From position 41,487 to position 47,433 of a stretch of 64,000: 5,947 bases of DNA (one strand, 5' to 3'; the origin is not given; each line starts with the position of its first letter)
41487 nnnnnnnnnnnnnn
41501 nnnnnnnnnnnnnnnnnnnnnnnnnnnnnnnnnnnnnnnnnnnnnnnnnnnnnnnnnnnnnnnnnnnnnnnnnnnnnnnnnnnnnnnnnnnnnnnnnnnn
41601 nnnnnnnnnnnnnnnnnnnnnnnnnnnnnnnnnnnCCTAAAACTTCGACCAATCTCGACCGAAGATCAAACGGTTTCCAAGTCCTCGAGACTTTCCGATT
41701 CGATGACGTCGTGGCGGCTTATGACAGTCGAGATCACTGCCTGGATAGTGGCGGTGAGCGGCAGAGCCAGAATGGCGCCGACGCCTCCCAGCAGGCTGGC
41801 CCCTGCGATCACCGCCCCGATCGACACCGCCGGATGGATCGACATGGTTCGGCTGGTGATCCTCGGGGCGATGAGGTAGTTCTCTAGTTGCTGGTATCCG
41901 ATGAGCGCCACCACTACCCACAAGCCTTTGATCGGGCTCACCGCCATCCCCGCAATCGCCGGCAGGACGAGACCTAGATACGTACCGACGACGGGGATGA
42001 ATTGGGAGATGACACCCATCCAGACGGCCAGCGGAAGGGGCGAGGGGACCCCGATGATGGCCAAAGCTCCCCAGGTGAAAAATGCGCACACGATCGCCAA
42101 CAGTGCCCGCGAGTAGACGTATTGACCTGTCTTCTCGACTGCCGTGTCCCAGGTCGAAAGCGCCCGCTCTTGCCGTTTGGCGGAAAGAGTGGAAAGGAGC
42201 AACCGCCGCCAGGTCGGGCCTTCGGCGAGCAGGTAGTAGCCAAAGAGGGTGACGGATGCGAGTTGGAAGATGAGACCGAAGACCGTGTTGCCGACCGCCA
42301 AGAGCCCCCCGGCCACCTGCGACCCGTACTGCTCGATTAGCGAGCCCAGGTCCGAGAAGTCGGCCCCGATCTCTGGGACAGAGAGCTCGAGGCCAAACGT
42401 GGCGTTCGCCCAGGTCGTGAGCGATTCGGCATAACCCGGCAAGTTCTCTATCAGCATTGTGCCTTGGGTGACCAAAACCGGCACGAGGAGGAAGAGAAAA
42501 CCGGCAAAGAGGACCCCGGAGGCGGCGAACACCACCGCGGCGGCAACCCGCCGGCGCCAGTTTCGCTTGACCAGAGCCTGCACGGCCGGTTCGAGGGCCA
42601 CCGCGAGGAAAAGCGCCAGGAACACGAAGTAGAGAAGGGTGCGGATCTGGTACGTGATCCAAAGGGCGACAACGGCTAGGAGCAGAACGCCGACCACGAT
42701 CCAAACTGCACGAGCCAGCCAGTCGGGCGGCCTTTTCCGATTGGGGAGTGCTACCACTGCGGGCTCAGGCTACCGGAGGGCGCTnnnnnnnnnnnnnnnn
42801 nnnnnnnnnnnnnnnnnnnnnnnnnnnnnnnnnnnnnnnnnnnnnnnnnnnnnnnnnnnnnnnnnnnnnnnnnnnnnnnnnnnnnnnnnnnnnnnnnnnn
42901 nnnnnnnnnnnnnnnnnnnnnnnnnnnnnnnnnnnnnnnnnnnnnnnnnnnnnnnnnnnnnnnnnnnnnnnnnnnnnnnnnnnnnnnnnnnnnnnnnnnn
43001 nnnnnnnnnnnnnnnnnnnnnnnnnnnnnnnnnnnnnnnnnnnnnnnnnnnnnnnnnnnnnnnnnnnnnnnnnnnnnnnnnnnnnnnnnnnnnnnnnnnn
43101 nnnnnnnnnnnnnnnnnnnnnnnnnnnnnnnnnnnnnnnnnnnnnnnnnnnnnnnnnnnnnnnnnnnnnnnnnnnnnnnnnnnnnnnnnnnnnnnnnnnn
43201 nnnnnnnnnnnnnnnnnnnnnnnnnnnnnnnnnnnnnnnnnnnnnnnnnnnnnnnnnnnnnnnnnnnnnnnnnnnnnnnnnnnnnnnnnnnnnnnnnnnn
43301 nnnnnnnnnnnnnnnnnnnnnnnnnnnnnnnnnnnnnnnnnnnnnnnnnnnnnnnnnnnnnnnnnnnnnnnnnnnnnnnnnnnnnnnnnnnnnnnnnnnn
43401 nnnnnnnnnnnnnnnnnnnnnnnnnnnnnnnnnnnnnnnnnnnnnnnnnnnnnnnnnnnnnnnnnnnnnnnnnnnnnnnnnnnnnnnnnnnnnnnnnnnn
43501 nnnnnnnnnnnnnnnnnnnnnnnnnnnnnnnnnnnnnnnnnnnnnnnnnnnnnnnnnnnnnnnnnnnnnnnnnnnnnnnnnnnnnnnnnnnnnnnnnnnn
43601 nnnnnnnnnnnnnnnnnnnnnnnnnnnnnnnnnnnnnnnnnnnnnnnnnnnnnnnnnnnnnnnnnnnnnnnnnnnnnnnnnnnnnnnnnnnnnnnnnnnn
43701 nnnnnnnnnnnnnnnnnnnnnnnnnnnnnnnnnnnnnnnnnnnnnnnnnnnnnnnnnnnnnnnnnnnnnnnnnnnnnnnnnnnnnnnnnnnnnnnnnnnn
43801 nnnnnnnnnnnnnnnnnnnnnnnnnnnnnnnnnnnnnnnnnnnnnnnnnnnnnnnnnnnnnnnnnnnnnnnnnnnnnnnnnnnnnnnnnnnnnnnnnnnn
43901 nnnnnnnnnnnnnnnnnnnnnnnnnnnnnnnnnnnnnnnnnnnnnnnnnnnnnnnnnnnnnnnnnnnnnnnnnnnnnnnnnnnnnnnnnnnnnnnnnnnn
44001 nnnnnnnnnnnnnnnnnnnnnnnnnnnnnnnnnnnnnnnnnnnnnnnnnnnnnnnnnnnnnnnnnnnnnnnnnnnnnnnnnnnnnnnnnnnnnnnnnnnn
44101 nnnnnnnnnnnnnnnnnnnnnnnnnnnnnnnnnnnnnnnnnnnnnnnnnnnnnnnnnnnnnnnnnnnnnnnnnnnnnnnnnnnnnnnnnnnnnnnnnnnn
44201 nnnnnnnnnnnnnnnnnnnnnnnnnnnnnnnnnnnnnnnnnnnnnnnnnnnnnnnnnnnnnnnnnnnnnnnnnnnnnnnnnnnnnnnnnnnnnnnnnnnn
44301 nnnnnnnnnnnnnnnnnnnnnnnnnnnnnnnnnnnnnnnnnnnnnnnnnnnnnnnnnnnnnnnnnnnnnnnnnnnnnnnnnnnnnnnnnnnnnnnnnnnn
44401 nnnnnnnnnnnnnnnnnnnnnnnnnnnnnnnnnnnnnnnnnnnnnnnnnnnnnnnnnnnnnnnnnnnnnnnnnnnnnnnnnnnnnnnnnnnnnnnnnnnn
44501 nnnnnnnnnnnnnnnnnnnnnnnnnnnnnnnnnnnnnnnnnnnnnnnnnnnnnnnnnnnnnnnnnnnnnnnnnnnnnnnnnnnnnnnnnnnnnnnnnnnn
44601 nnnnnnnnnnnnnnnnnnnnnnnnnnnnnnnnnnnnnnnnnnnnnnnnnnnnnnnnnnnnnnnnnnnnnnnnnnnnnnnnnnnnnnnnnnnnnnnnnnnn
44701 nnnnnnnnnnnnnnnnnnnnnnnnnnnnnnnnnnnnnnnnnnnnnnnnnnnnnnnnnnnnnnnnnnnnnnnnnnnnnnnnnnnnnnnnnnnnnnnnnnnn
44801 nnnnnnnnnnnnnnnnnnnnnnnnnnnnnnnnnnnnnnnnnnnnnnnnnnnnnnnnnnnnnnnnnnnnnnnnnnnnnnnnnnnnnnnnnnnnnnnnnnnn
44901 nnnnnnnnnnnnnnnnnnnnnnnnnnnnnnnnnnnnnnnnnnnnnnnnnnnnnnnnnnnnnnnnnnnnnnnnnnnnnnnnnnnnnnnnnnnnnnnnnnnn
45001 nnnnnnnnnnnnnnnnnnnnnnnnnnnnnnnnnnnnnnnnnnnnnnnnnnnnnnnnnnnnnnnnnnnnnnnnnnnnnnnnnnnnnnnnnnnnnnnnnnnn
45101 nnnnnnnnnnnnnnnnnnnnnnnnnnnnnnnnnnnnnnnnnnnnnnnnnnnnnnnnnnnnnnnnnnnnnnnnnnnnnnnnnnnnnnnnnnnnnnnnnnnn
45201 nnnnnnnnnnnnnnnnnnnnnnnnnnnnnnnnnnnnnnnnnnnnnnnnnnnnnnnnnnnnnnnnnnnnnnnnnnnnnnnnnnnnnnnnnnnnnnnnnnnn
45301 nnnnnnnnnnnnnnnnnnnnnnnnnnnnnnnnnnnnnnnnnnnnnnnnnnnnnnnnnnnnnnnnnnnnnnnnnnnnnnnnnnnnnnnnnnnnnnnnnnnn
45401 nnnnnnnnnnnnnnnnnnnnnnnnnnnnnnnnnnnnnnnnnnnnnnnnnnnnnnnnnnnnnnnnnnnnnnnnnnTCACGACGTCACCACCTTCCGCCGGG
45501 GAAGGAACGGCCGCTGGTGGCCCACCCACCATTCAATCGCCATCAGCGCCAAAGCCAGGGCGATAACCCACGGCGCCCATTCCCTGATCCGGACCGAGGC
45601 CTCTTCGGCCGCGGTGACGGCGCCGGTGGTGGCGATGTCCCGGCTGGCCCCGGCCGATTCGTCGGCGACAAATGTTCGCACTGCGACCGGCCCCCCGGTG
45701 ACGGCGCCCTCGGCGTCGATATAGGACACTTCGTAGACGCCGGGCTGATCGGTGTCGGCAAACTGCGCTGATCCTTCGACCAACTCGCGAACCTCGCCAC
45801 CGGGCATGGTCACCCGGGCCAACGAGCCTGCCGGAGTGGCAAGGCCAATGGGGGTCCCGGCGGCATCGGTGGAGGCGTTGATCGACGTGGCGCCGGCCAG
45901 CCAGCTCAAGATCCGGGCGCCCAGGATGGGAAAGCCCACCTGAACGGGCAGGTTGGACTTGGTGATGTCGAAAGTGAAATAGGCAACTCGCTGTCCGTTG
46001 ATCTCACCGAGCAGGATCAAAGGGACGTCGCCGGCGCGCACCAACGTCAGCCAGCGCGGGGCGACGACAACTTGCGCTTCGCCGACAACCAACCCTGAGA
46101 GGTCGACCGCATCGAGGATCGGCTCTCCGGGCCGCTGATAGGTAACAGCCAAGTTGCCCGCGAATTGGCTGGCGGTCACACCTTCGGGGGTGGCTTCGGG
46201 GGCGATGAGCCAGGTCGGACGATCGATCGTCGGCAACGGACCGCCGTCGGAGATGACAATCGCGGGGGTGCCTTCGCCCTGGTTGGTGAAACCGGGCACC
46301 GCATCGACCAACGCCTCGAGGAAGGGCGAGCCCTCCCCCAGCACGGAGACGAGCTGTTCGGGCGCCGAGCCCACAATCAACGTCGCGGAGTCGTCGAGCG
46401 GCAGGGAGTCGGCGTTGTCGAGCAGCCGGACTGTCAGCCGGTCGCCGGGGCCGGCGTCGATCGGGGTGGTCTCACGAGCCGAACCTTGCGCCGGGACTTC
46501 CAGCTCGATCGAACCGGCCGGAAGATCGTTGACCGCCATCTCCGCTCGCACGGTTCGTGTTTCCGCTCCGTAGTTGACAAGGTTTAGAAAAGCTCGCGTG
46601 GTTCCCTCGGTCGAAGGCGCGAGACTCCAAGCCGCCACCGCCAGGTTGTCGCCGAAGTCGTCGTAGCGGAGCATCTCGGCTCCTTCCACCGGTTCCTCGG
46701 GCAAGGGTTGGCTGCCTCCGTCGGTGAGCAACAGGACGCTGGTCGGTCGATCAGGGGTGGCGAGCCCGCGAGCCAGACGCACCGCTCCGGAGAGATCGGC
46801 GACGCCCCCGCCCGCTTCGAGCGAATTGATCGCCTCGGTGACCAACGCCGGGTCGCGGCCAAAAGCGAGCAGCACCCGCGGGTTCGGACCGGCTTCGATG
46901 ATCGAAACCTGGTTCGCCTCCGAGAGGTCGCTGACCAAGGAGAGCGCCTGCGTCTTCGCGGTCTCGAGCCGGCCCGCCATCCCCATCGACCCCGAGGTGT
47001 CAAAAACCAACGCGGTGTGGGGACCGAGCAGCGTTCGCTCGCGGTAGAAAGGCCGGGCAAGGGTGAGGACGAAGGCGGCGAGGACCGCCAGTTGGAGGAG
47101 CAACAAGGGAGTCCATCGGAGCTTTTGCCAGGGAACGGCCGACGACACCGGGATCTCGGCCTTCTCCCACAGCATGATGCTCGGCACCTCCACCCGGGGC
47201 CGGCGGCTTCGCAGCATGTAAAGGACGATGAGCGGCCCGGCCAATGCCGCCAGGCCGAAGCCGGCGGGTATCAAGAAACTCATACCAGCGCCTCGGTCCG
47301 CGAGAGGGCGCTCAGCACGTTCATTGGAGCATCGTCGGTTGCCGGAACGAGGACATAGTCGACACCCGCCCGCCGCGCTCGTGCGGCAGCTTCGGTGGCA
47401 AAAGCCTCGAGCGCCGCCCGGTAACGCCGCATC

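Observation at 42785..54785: A 12-kb, eight-gene overlapping operon joining an ABC ATPase/permease pair to a MoxR-DUF58-double-VWA (Bat-like) module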

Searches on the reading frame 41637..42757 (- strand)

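Call 10: search_protein_families(library=pfam, proteins=[window:41666-42757:-, window:41637-42704:-], max_evalue=0.001)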
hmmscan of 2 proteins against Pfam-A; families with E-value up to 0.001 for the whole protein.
window:41666-42757:- (363 aa): 1 family
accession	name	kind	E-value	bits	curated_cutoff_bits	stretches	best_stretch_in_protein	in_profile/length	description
PF01594.21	AI-2E_transport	-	7.1e-56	190.2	34.3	1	19-344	2-325/327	AI-2E family transporter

window:41637-42704:- (355 aa): 0 families

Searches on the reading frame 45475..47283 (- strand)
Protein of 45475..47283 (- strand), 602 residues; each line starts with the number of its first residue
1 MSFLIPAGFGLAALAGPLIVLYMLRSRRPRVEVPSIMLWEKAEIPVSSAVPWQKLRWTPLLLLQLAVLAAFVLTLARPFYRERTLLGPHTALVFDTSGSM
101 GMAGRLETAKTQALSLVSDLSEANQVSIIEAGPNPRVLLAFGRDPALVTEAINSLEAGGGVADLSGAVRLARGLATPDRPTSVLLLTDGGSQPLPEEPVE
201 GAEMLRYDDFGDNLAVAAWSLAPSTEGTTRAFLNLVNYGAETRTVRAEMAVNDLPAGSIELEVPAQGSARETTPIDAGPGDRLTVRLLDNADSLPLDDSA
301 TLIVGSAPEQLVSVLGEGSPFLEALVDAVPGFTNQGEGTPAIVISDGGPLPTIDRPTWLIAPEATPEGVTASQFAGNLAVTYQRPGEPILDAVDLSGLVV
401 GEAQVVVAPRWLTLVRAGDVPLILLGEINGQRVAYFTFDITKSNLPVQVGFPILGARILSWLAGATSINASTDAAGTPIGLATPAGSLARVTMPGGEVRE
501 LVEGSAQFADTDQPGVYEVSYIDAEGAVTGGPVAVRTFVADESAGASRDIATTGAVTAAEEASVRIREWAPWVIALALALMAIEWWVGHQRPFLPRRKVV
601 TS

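Call 4: search_protein_families(library=pfam, proteins=[window:45475-47283:-], max_evalue=0.01)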
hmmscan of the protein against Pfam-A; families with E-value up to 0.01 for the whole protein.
window:45475-47283:- (602 aa): 3 families
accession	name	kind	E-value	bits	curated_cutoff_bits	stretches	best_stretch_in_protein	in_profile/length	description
PF13519.12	VWA_2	-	1.6e-13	51.6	27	1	90-189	1-106/107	von Willebrand factor type A domain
PF07584.16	BatA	-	8.1e-11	42.6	25.9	1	1-78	1-77/77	Aerotolerance regulator N-terminal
PF00092.34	VWA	-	2.5e-05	25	23.8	1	92-200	4-125/174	von Willebrand factor type A domain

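Call 5: search_protein_families(library=ncbifam, proteins=[window:45475-47283:-], max_evalue=0.01)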
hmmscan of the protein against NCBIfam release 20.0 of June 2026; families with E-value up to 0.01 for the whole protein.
window:45475-47283:- (602 aa): 3 families
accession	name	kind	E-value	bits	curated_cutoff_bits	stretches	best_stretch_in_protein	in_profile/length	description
TIGR02442.1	Cob-chelat-sub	hypoth_equivalog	2.3e-06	26.3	779.45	1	91-191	476-583/641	putative cobaltochelatase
TIGR03436.1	acidobact_VWFA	subfamily_domain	0.00048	19.7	81.25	1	86-157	65-135/324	VWA domain-containing protein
TIGR02226.1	two_anch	domain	0.0037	17.5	23.05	1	1-83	1-81/82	N-terminal double-transmembrane domain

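Call 67: search_protein_families(library=padloc, proteins=[window:45475-47283:-], max_evalue=0.001)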
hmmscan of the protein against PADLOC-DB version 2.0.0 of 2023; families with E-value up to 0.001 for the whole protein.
window:45475-47283:- (602 aa): 0 families

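Call 76: search_solved_structures(query=window:45475-47283:-, max_evalue=0.1)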
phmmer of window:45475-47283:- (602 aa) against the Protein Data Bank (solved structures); distinct sequences matched with E-value up to 0.1: 1.
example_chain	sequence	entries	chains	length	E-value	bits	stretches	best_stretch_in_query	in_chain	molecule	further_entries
8s05_A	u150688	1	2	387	1.6e-09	40.4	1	83-209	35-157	Conserved protein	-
